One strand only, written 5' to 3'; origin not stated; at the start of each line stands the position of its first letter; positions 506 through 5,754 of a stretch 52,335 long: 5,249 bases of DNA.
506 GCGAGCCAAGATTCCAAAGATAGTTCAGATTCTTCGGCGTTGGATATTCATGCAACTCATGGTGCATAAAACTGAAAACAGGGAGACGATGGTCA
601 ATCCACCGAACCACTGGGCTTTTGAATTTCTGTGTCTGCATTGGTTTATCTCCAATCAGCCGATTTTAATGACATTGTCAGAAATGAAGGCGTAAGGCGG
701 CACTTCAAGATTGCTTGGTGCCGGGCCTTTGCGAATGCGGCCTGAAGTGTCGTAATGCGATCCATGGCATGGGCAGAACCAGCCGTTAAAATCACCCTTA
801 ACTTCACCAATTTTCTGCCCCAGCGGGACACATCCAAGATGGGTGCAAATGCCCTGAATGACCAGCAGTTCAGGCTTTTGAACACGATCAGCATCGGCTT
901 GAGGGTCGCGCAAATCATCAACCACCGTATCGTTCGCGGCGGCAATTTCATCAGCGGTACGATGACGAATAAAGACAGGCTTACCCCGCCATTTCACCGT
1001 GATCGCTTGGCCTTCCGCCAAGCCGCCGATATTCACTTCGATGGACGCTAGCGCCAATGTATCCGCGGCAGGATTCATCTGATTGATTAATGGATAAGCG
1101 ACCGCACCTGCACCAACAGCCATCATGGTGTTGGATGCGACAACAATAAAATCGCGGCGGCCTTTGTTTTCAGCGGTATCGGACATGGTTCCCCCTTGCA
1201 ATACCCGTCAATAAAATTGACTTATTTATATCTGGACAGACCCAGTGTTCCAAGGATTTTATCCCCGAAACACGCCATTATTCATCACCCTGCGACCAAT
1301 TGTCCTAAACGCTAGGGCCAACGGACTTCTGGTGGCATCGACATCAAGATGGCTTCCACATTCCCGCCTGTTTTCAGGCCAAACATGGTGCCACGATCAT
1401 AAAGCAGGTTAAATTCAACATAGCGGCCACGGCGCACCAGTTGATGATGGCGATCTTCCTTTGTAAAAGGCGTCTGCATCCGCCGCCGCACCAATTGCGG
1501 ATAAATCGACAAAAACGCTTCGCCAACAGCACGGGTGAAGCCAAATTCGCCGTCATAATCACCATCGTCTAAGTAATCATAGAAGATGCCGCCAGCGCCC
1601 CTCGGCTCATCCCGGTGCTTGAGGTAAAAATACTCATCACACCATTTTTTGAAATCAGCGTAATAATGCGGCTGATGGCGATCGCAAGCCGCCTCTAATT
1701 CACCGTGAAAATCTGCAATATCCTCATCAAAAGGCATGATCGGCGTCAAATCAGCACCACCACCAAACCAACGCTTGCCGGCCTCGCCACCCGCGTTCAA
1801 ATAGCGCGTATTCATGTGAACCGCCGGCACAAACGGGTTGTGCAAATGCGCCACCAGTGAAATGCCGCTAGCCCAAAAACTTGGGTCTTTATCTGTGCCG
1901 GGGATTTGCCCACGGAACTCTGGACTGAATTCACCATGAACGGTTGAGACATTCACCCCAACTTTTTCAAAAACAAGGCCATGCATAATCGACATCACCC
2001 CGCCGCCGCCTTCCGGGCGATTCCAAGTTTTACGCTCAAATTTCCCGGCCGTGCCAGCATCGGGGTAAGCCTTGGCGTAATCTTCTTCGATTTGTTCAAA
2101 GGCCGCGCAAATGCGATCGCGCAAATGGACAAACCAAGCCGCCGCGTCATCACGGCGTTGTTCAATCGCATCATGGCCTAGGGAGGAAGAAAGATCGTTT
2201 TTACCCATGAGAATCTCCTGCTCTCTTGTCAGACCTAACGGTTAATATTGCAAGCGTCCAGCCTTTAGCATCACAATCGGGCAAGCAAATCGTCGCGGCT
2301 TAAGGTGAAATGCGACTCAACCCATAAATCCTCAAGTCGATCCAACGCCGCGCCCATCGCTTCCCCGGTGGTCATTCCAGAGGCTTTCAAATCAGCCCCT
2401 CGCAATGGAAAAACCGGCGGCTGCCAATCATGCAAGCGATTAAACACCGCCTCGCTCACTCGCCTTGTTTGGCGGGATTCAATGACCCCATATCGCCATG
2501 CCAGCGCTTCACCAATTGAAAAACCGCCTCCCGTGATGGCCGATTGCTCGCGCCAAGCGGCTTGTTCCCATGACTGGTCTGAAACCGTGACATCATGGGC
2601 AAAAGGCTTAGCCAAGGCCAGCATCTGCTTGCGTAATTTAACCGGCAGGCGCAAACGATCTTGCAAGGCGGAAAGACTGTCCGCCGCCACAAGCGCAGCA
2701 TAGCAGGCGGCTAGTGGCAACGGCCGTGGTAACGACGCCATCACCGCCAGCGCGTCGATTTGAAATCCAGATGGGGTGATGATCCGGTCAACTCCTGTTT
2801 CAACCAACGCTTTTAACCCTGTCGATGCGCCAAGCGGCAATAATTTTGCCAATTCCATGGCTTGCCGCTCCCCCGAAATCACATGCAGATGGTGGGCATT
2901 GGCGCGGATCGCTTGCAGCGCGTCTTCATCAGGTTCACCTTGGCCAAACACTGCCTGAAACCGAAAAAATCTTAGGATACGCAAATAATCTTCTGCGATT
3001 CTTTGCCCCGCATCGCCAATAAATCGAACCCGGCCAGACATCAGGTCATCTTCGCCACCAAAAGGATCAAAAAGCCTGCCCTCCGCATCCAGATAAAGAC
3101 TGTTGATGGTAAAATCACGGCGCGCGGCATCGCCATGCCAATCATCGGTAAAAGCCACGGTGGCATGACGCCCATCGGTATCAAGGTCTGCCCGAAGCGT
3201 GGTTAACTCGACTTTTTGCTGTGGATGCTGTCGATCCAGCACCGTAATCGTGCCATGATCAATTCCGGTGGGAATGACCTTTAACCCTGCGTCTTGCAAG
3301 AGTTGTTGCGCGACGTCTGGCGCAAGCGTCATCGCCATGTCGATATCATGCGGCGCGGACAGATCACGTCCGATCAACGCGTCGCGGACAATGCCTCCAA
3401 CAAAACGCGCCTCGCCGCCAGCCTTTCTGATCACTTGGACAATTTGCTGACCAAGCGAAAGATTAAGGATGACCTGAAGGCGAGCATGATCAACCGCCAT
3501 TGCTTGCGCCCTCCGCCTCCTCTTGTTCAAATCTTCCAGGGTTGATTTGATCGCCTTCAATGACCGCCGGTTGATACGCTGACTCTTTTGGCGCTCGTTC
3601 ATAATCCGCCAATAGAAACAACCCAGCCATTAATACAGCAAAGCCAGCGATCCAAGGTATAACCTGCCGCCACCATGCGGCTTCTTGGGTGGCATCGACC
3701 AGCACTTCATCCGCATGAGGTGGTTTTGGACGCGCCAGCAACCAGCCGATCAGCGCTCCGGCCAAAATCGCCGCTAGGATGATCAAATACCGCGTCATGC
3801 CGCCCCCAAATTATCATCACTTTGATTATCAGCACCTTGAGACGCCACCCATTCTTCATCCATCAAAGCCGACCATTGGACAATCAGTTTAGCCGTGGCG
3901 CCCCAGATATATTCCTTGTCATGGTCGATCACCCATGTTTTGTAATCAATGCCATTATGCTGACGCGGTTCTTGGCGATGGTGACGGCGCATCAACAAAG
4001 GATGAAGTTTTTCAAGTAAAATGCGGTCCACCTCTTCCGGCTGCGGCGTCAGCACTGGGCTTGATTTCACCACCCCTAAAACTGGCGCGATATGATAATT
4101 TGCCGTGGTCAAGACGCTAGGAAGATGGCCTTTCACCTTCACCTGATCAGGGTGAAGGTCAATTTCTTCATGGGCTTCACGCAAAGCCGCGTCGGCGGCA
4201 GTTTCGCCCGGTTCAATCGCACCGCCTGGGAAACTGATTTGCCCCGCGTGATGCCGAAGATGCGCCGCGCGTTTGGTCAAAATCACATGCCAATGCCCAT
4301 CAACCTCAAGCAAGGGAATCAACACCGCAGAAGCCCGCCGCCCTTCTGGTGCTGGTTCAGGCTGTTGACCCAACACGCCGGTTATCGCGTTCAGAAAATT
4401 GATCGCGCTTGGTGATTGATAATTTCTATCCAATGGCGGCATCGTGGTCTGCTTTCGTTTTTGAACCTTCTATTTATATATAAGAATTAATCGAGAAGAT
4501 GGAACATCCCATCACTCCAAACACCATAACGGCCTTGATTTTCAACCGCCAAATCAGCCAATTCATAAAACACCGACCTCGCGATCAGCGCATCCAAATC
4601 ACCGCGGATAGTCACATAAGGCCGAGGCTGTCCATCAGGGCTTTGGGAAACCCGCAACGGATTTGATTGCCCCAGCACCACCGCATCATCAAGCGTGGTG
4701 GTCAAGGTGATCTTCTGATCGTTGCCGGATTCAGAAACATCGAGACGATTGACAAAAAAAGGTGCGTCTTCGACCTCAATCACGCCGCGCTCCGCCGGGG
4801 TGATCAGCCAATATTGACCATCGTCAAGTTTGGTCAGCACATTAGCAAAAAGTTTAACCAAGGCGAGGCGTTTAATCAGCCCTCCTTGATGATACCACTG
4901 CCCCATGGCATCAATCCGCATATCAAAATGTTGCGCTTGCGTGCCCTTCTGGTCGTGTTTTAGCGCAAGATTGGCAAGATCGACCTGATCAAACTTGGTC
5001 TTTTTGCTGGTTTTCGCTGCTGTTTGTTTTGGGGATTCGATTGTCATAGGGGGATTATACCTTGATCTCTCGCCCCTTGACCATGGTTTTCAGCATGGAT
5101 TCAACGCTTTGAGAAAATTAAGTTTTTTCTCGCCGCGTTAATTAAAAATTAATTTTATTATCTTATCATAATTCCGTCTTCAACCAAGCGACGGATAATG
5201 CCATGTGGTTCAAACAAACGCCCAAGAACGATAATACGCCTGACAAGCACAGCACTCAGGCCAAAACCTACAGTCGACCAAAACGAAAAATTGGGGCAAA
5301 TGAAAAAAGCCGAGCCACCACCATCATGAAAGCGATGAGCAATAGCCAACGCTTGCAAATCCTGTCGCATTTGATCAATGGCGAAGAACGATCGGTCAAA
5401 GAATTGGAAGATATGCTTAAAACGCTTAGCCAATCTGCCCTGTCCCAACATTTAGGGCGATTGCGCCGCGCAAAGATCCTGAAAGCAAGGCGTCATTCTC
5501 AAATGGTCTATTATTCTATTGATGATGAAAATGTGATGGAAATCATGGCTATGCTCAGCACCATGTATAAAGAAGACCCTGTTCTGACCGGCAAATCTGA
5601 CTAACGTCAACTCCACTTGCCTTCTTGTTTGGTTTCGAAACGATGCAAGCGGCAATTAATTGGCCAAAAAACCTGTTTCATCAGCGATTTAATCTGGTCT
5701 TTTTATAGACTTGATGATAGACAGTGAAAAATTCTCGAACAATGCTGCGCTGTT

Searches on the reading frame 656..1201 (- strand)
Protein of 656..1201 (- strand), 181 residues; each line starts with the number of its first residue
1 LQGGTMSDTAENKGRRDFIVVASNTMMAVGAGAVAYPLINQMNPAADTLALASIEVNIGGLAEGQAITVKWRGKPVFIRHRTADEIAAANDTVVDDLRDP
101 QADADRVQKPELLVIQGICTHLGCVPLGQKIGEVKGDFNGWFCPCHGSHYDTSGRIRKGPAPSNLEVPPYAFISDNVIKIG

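Call 17: search_protein_families(library=pfam, proteins=[window:656-1201:-], max_evalue=0.00001)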
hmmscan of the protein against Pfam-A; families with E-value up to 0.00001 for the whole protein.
window:656-1201:- (181 aa): 2 families
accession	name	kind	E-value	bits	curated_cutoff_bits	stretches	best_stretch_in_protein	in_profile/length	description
PF10399.14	UCR_Fe-S_N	-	6.6e-14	51.5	24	1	6-45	2-41/41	Ubiquitinol-cytochrome C reductase Fe-S subunit TAT signal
PF00355.32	Rieske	-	5.4e-11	42.7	20.3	1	106-167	30-86/88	Rieske [2Fe-2S] domain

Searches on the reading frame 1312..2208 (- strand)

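Call 17: search_protein_families(library=pfam, proteins=[window:1312-2208:-], max_evalue=0.00001)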
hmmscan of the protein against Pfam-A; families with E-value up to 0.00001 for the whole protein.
window:1312-2208:- (298 aa): 1 family
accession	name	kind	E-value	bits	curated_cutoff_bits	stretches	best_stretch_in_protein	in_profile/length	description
PF01218.23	Coprogen_oxidas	-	1.5e-98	329.6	31.8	1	24-297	4-270/295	Coproporphyrinogen III oxidase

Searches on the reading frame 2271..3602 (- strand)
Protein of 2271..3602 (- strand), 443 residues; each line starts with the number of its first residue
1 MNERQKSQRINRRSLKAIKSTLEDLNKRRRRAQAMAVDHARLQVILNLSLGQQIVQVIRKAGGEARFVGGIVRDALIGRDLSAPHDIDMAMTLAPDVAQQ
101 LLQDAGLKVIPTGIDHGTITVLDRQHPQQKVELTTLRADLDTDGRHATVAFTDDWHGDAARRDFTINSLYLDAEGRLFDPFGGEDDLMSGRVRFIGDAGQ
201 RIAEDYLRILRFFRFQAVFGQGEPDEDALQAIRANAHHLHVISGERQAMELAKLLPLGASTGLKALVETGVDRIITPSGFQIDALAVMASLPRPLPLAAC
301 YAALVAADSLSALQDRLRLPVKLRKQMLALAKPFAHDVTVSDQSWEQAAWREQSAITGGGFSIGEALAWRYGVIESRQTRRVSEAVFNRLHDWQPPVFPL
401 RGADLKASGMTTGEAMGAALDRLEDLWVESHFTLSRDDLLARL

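Call 17: search_protein_families(library=pfam, proteins=[window:2271-3602:-], max_evalue=0.00001)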
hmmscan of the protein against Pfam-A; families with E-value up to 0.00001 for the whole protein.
window:2271-3602:- (443 aa): 2 families
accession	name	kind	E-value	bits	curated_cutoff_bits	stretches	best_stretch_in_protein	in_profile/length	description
PF01743.26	PolyA_pol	-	8.6e-28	97.7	23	1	65-193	1-126/126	Poly A polymerase head domain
PF12627.12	PolyA_pol_RNAbd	-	3.1e-08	33.7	22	1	225-277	5-58/64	Probable RNA and SrmB- binding site of polymerase A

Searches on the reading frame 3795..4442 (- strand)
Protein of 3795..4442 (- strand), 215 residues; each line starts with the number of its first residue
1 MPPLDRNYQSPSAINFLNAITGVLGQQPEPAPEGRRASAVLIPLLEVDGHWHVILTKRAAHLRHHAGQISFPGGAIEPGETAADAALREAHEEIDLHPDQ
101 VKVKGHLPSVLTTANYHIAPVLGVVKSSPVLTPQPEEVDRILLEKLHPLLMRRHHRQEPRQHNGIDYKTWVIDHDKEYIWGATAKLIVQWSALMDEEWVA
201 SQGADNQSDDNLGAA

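Call 17: search_protein_families(library=pfam, proteins=[window:3795-4442:-], max_evalue=0.00001)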
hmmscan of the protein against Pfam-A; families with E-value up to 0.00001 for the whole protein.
window:3795-4442:- (215 aa): 1 family
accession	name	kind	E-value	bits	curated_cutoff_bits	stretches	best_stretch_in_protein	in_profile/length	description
PF00293.34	NUDIX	-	8.8e-17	61.8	21.1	1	36-123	2-83/134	NUDIX domain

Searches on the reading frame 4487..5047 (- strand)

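Call 17: search_protein_families(library=pfam, proteins=[window:4487-5047:-], max_evalue=0.00001)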
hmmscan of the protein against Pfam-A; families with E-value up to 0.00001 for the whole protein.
window:4487-5047:- (186 aa): 2 families
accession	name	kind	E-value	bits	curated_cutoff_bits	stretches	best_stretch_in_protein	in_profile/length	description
PF21028.2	DUF1285_C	-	6.1e-28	97.4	29.3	1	96-185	1-95/95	Protein of unknown function (DUF1285), C-terminal domain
PF06938.16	DUF1285_N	-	2e-19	69.6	29.3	1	38-95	11-67/67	Domain of unknown function (DUF1285), N-terminal domain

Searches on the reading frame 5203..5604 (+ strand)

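Call 88: search_protein_families(library=pfam, proteins=[window:5203-5604:+], max_evalue=0.0001)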
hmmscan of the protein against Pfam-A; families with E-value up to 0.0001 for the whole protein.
window:5203-5604:+ (133 aa): 3 families
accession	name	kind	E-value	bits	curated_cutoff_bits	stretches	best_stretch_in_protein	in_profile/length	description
PF01022.26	HTH_5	-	1.3e-07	31.8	22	1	48-92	2-44/47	Bacterial regulatory protein, arsR family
PF12840.13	HTH_20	-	1e-06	29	27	1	45-94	1-49/51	Helix-turn-helix domain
PF12802.13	MarR_2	-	4.7e-05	23.9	27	1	49-97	6-54/61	MarR family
